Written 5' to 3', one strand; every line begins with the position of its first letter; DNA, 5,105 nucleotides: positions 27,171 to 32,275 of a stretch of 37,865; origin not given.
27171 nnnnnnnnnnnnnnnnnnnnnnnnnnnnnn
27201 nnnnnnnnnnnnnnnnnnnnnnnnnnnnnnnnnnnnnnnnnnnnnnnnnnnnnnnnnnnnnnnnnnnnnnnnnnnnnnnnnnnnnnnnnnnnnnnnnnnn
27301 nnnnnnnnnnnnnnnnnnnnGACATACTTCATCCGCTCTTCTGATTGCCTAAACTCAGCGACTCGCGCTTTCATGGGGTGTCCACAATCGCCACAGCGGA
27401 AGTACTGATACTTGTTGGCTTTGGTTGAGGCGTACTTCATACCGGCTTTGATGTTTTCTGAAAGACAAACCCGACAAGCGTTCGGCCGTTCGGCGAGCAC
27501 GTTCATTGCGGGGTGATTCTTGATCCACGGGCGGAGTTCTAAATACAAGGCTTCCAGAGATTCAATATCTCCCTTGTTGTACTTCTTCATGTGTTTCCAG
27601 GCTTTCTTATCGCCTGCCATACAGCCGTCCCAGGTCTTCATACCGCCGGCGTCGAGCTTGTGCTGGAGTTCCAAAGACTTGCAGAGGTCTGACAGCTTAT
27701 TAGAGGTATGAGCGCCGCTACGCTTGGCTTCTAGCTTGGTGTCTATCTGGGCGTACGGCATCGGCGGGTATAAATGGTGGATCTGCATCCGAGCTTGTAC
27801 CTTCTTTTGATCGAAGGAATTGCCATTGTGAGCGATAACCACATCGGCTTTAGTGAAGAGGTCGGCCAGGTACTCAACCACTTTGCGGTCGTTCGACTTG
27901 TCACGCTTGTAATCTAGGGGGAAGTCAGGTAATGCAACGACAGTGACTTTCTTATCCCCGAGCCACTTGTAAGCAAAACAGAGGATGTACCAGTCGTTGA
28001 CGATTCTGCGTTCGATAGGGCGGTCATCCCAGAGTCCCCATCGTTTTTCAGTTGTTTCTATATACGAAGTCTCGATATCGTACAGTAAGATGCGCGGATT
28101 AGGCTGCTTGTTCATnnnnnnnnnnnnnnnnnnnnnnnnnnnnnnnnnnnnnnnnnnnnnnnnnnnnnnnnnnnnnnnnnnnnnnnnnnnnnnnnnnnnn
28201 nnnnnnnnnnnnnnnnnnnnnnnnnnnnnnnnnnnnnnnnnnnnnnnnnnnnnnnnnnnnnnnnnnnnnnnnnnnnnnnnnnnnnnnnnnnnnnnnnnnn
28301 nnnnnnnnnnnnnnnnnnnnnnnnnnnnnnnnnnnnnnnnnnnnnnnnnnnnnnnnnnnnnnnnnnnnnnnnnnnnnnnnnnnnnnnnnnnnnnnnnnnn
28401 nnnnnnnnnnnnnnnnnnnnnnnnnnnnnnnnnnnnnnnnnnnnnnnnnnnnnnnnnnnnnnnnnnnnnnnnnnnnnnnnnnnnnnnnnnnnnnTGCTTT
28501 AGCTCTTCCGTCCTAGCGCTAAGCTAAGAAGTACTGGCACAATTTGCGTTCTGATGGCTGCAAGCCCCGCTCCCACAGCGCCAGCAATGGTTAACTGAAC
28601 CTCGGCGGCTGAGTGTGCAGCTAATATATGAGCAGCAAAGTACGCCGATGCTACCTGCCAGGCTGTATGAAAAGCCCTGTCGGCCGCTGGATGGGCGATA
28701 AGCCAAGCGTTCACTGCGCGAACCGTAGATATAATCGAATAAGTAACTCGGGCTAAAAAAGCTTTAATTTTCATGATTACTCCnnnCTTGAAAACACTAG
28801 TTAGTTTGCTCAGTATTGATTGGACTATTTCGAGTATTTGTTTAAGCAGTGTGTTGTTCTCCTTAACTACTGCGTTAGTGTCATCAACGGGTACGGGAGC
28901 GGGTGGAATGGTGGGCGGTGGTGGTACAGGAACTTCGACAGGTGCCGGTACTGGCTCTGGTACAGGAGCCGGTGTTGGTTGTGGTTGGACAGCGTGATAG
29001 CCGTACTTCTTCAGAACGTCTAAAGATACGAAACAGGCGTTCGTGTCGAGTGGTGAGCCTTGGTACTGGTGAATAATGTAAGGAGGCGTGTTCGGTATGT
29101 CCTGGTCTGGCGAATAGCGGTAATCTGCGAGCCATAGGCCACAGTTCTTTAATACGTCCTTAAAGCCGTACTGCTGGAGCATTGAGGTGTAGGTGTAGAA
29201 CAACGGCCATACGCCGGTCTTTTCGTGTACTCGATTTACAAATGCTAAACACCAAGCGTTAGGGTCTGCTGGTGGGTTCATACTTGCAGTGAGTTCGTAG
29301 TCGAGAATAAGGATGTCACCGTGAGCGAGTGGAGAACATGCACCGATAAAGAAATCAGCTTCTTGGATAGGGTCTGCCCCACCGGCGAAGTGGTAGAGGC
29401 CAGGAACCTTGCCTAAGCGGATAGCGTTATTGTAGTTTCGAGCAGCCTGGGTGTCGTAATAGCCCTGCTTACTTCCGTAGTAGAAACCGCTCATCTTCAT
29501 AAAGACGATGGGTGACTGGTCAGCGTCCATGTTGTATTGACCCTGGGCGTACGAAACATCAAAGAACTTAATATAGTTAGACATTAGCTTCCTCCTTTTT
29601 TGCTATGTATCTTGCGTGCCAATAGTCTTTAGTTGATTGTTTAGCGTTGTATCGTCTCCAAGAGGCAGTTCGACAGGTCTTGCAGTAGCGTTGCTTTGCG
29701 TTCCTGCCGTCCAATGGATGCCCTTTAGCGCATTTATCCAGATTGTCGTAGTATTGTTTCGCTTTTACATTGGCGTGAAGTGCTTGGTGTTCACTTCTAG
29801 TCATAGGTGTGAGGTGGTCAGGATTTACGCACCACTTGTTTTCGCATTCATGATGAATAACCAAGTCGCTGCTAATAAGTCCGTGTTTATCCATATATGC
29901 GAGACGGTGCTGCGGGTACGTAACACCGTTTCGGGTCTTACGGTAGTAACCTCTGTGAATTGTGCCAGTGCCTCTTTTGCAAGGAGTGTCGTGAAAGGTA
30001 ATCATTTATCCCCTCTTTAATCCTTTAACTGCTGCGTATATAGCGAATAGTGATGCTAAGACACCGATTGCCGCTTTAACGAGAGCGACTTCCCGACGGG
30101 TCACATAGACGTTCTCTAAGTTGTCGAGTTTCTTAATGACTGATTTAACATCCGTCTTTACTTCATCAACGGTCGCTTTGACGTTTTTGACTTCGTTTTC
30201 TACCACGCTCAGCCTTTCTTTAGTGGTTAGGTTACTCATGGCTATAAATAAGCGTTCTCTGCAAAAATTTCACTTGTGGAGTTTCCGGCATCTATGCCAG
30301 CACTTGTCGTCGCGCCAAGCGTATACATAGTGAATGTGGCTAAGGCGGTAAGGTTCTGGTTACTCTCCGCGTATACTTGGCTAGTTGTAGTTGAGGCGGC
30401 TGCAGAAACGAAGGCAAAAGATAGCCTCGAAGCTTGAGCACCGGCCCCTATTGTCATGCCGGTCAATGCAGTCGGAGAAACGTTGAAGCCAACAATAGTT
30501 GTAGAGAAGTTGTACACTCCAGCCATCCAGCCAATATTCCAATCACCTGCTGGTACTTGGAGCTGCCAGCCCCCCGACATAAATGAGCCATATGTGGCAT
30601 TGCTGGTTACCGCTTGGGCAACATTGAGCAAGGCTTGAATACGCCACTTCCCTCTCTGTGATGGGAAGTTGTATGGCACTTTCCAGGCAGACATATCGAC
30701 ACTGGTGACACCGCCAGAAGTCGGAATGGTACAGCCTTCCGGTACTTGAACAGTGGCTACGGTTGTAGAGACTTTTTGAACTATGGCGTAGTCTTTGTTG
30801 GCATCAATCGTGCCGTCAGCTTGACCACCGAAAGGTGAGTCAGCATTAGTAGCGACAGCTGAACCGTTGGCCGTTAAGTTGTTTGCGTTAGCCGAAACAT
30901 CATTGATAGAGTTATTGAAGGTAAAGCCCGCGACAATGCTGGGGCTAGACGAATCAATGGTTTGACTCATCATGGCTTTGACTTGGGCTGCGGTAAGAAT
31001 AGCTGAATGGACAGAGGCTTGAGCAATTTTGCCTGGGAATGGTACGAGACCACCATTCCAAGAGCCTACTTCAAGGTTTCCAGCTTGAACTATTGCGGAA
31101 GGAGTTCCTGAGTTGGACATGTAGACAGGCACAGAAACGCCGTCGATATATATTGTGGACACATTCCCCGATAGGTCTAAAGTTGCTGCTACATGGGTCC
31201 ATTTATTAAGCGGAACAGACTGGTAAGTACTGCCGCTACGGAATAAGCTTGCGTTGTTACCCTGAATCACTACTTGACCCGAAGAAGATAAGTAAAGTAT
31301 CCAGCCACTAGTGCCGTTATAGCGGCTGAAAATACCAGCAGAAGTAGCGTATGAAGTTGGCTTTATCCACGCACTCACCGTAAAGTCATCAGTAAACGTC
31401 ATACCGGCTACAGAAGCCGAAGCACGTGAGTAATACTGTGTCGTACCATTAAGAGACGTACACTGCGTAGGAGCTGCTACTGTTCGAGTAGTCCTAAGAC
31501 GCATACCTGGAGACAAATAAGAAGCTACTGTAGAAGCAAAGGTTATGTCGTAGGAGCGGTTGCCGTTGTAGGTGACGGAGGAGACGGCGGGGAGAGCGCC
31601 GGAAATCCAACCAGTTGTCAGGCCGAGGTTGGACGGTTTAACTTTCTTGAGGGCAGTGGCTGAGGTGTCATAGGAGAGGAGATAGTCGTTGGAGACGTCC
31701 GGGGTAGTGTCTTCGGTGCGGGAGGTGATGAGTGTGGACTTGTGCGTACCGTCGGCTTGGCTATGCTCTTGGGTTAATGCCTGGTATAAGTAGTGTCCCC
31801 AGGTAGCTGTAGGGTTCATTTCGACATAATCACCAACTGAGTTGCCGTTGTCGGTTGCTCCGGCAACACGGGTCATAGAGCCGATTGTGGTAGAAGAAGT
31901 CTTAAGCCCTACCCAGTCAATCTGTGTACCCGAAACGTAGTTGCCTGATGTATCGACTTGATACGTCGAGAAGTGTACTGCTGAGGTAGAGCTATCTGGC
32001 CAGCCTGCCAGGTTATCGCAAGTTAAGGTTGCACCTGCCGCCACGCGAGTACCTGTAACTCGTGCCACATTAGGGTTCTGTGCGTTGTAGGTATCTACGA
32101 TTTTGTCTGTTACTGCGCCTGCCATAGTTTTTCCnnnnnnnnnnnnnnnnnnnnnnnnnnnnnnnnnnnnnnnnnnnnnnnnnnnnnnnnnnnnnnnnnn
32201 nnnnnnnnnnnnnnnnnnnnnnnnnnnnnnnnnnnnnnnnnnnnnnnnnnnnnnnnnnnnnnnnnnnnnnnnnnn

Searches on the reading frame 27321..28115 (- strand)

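Call 45: search_protein_families(library=phrogs, proteins=[window:27321-28115:-], max_evalue=0.001)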
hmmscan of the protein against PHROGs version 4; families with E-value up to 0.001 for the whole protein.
window:27321-28115:- (265 aa): 2 families
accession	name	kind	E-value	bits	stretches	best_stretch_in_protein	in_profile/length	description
phrog_403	-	DNA, RNA and nucleotide metabolism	9.6e-74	249.1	1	3-259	61-312/321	DNA polymerase exonuclease subunit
phrog_17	-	DNA, RNA and nucleotide metabolism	1.2e-16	60.9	1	5-216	668-846/1445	DNA polymerase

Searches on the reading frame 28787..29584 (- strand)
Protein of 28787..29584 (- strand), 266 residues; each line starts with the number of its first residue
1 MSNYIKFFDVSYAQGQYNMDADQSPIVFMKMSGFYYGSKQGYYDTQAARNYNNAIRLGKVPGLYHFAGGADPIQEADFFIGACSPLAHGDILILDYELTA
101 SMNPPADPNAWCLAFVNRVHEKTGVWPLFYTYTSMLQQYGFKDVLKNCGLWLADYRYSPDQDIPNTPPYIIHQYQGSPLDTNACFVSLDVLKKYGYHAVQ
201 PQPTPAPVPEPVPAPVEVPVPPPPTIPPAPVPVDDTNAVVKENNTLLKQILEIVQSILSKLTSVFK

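Call 45: search_protein_families(library=phrogs, proteins=[window:28787-29584:-], max_evalue=0.001)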
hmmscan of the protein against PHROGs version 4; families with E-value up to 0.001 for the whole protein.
window:28787-29584:- (266 aa): 4 families
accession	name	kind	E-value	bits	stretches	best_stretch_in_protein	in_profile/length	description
phrog_291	-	lysis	9.2e-35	121.3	1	5-191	113-312/509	endolysin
phrog_6745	-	lysis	1.3e-22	81.2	1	6-161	5-160/396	endolysin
phrog_6219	-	lysis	1.4e-17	65.2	1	5-174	2-168/326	endolysin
phrog_35916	-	unknown function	5.5e-09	36.5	1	40-159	41-167/488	-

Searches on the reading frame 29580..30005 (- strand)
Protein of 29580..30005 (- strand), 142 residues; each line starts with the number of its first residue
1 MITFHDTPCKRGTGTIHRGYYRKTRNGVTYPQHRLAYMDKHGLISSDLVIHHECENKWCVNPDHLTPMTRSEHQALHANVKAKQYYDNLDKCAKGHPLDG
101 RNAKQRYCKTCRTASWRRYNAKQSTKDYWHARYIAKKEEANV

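Call 88: search_protein_families(library=pfam, proteins=[window:29580-30005:-], max_evalue=0.01)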
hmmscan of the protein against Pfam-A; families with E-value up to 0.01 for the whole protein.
window:29580-30005:- (142 aa): 1 family
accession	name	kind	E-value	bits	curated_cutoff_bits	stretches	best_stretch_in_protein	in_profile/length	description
PF13392.12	HNH_3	-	1.4e-10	41.1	24.8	1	33-74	4-45/46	HNH endonuclease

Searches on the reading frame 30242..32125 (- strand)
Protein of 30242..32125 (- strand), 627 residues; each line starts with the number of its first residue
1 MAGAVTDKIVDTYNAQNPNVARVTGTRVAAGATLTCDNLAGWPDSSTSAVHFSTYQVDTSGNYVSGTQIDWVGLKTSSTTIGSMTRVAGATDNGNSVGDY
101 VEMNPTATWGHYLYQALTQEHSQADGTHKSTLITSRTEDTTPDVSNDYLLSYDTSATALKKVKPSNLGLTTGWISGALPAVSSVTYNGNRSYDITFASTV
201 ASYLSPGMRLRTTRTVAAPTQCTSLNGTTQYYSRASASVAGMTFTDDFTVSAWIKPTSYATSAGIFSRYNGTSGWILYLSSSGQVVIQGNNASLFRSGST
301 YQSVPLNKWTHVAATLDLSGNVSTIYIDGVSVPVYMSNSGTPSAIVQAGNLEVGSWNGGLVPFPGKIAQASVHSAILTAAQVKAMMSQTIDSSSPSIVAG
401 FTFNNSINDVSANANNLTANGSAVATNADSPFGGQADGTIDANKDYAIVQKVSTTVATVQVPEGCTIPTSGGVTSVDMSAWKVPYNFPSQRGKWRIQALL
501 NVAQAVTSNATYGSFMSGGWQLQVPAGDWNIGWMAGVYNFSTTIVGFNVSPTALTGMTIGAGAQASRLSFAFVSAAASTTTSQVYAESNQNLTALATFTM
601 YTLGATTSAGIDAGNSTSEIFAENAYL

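Call 12: search_protein_families(library=phrogs, proteins=[window:30242-32125:-], max_evalue=0.001)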
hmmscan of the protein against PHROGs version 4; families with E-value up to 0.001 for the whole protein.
window:30242-32125:- (627 aa): 0 families

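Call 42: search_protein_families(library=pfam, proteins=[window:30245-32125:-], max_evalue=0.01)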
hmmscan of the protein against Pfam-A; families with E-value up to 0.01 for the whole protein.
window:30245-32125:- (627 aa): 2 families
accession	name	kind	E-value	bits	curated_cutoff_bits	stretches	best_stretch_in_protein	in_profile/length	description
PF13385.13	Laminin_G_3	-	9.3e-24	84.7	27.6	1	230-383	5-151/151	Concanavalin A-like lectin/glucanases superfamily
PF07953.20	Toxin_R_bind_N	-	6.2e-07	29.8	23.8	1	242-331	50-147/191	Clostridium neurotoxin, N-terminal receptor binding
